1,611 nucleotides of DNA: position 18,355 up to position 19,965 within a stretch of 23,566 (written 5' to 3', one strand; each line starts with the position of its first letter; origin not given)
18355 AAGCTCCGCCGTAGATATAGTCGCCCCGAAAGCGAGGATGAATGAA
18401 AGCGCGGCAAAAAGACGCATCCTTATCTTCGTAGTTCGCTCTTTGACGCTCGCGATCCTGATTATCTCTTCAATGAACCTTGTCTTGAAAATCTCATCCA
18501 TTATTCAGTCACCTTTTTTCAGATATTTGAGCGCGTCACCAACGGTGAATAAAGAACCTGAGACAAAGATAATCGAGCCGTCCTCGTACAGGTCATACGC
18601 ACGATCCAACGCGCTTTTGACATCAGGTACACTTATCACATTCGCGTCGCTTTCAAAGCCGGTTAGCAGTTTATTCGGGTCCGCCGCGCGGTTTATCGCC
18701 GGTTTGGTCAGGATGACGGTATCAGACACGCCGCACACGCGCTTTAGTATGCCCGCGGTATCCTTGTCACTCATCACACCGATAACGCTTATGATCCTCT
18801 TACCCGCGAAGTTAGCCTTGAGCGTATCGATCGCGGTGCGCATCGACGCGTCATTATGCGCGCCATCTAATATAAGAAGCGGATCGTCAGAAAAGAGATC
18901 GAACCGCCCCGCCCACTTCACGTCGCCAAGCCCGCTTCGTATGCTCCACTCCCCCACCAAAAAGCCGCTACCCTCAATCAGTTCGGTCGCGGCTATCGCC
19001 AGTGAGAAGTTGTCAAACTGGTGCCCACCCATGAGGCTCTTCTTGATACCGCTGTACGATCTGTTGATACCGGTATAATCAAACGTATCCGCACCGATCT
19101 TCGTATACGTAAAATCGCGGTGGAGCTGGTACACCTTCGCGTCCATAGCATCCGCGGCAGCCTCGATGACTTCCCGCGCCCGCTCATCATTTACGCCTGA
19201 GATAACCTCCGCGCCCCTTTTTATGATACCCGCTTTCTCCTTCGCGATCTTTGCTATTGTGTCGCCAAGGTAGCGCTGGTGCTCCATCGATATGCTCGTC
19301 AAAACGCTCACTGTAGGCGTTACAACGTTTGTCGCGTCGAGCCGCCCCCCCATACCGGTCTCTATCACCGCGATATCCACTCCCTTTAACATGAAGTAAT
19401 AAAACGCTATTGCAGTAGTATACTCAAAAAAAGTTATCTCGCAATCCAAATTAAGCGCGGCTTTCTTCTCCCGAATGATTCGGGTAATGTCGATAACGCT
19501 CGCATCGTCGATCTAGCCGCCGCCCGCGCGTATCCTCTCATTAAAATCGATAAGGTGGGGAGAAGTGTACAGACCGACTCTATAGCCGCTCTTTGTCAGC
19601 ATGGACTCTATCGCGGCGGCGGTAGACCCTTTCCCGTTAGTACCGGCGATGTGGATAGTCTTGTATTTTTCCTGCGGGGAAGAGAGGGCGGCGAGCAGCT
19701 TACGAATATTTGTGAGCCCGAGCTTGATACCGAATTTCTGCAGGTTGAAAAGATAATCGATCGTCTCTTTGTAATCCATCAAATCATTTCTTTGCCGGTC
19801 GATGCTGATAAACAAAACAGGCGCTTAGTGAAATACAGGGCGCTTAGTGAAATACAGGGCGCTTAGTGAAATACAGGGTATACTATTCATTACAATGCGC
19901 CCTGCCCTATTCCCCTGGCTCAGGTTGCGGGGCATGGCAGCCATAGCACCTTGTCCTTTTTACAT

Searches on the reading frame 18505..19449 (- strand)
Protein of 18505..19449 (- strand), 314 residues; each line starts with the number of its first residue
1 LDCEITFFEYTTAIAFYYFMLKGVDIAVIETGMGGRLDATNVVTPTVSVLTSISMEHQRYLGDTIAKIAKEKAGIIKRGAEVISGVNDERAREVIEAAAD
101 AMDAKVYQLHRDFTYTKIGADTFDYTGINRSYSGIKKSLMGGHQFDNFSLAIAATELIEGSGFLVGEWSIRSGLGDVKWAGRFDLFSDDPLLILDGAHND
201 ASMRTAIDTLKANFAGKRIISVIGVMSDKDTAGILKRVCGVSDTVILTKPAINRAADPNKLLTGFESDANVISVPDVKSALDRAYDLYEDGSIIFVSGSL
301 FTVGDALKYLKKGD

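Call 17: search_protein_families(library=pfam, proteins=[window:18505-19449:-])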
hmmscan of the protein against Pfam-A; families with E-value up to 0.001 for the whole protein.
window:18505-19449:- (314 aa): 2 families
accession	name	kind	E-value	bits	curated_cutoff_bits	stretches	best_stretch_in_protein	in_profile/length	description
PF02875.26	Mur_ligase_C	-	8.2e-20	72.4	28.4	1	181-299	1-126/127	Mur ligase, glutamate ligase domain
PF08245.18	Mur_ligase_M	-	2.6e-09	37.8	24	1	9-154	41-199/200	Mur ligase middle domain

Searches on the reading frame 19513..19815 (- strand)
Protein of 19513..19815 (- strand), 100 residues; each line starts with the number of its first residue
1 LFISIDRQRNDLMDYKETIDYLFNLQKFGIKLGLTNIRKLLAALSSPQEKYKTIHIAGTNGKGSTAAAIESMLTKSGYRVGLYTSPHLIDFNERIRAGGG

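Call 17: search_protein_families(library=pfam, proteins=[window:19513-19815:-])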
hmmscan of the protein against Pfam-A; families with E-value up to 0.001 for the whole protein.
window:19513-19815:- (100 aa): 0 families

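Call 49: search_protein_families(library=pfam, proteins=[window:19513-19815:-], max_evalue=1)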
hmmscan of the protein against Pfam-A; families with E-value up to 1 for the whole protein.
window:19513-19815:- (100 aa): 4 families
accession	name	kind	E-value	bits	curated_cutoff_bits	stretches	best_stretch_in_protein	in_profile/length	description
PF08245.18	Mur_ligase_M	-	0.01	16.3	24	1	56-82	1-27/200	Mur ligase middle domain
PF06186.16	DUF992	-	0.054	13.8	22.7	1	19-68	51-100/143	Protein of unknown function (DUF992)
PF22720.1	SNaCT14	-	0.2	12.3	27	1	4-50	132-177/186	Short NACHT-associated C-Terminal domain, family 14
PF17428.7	DUF5412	-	0.23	11.7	25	1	36-75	33-71/118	Family of unknown function (DUF5412)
